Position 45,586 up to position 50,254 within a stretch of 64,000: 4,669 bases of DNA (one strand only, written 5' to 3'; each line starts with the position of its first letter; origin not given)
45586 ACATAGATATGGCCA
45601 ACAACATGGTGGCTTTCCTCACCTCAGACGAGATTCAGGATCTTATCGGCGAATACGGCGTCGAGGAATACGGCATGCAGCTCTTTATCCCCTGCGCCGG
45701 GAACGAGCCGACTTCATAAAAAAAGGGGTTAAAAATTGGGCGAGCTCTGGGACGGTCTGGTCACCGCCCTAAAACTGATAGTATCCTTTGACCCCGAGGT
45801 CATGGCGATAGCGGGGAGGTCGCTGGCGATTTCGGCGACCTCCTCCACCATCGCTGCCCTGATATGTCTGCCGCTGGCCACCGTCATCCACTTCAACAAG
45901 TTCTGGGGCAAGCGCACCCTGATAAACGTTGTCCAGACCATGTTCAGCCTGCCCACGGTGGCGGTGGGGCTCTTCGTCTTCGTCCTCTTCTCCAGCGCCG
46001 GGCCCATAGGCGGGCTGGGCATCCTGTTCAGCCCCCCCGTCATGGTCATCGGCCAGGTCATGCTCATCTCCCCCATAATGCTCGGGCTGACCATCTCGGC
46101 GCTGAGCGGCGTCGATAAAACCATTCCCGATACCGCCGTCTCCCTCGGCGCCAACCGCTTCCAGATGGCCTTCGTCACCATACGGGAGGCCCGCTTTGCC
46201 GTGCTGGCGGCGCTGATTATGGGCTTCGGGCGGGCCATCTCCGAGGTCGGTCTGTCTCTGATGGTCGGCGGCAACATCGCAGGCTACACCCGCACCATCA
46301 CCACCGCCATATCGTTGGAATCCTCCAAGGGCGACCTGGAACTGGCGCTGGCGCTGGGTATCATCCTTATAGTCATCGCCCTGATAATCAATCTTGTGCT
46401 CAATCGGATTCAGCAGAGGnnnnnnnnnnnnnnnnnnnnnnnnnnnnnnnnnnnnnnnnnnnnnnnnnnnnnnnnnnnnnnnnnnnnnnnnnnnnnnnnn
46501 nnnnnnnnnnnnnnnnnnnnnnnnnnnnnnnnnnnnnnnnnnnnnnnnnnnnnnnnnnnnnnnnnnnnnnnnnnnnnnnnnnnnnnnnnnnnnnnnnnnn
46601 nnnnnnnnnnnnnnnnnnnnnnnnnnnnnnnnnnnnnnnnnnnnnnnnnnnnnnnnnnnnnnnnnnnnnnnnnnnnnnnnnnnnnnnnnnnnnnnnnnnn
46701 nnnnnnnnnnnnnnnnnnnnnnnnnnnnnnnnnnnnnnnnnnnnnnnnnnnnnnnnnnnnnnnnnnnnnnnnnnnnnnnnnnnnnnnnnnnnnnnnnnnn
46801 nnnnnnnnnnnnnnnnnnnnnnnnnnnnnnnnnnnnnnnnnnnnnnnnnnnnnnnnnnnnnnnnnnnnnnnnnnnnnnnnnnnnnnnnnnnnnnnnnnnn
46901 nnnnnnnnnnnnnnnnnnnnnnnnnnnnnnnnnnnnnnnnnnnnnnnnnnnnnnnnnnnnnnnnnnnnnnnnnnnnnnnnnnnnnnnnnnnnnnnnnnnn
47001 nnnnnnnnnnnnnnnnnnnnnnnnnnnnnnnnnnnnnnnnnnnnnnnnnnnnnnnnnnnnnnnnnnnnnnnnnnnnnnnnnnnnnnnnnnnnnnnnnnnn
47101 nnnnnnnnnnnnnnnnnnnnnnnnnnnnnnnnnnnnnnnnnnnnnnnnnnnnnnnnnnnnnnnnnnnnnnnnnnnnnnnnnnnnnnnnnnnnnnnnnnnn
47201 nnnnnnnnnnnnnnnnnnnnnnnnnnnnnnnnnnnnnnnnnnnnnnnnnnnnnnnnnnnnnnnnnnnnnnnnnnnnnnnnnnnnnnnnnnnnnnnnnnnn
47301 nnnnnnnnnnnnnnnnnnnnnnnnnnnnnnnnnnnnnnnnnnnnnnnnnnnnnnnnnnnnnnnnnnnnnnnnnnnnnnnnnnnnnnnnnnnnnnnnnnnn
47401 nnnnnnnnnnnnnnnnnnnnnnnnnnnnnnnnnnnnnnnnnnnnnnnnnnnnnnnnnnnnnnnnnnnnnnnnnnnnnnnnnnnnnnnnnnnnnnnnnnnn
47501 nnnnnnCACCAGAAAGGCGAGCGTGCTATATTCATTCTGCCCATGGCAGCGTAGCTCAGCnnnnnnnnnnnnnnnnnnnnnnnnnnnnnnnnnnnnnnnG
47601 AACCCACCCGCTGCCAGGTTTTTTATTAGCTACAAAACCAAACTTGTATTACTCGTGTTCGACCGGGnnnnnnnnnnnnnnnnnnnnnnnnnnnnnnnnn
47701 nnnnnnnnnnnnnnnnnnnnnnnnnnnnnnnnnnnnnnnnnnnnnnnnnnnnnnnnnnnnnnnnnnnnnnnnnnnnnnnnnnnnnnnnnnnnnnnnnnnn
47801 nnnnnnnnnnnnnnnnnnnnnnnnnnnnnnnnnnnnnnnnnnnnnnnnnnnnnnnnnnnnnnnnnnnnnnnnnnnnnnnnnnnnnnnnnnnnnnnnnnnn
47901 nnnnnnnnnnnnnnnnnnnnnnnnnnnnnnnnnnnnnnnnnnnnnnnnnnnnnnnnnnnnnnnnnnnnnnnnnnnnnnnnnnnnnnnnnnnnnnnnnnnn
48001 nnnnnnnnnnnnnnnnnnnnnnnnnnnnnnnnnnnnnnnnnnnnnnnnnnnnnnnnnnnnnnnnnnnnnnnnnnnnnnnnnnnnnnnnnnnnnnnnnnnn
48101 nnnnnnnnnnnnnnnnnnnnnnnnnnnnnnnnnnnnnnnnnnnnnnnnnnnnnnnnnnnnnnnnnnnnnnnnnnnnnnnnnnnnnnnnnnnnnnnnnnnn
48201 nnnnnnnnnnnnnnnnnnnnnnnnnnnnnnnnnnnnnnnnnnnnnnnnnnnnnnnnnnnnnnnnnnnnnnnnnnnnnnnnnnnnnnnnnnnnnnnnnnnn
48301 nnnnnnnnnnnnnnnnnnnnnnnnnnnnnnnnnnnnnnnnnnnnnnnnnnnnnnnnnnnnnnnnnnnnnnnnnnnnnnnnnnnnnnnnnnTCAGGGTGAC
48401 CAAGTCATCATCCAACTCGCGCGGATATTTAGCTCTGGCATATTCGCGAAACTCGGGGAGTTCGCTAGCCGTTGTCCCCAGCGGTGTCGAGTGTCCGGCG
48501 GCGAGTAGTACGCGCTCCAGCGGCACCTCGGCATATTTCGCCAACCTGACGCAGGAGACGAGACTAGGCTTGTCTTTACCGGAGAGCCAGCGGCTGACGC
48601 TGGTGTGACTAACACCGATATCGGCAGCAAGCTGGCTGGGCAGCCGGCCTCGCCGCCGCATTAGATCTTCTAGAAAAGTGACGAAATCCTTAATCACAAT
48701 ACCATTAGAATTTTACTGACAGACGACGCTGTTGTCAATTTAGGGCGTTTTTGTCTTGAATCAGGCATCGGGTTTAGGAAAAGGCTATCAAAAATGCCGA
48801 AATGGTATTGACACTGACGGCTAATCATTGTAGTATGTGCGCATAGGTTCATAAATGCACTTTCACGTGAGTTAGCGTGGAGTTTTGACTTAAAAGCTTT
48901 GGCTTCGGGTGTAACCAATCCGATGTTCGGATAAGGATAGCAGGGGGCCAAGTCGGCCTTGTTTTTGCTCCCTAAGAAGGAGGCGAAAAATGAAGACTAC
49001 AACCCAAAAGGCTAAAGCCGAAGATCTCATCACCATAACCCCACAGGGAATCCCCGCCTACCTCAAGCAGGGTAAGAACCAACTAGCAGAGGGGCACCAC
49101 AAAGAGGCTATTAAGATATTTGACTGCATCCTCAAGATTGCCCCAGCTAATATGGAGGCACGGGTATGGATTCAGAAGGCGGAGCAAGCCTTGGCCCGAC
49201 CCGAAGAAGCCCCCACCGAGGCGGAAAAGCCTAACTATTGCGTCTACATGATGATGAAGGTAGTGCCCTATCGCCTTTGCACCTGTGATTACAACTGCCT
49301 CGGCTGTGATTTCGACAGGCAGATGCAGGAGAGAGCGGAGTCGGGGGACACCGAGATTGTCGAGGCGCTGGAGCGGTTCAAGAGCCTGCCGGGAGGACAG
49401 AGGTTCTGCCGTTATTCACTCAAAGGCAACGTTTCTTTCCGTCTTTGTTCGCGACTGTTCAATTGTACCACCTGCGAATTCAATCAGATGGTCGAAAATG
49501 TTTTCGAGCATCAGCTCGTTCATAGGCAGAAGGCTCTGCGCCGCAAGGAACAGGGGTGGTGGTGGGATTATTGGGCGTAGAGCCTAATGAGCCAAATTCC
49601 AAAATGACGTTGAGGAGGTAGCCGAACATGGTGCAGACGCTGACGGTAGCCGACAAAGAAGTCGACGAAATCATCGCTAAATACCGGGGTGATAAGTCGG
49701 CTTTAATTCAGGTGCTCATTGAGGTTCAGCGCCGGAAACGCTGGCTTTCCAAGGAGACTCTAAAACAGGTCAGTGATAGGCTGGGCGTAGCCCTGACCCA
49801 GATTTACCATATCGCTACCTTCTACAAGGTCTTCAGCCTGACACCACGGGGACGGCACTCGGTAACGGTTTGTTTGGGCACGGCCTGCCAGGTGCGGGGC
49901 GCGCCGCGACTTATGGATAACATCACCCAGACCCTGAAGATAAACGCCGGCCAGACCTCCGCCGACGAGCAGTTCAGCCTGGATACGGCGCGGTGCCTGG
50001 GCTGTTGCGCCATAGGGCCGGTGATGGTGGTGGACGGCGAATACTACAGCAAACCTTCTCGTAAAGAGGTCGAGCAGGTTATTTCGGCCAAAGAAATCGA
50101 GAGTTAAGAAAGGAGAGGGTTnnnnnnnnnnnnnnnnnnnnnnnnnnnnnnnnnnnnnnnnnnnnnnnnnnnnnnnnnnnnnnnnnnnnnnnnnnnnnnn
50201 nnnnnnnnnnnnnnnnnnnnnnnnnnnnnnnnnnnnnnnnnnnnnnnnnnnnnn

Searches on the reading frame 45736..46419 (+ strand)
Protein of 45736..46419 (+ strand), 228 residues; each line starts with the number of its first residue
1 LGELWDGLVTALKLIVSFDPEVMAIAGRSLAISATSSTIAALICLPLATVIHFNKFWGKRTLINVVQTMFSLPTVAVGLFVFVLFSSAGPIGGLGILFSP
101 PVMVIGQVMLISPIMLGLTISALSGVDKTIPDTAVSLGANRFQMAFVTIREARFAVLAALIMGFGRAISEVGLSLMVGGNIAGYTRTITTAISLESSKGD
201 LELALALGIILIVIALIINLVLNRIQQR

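Call 69: search_protein_families(library=pfam, proteins=[window:45736-46419:+], max_evalue=0.00001)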
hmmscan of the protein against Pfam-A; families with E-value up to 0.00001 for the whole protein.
window:45736-46419:+ (228 aa): 1 family
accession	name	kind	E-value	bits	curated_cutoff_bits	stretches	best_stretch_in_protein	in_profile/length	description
PF00528.27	BPD_transp_1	-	4.4e-11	43.3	26.4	1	48-228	5-181/184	Binding-protein-dependent transport system inner membrane component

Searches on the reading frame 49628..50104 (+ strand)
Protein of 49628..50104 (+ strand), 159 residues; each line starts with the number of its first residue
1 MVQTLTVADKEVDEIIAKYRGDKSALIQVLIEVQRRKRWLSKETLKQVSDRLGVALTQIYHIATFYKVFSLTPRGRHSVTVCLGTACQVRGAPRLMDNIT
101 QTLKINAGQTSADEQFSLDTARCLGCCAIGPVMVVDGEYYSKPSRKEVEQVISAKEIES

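Call 70: search_protein_families(library=pfam, proteins=[window:49628-50104:+], max_evalue=0.00001)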
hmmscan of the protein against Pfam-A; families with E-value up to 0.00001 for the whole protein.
window:49628-50104:+ (159 aa): 1 family
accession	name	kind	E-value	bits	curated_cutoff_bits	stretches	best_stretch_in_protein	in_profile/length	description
PF01257.25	2Fe-2S_thioredx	-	5.2e-49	166.3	24.8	1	12-154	1-143/145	Thioredoxin-like [2Fe-2S] ferredoxin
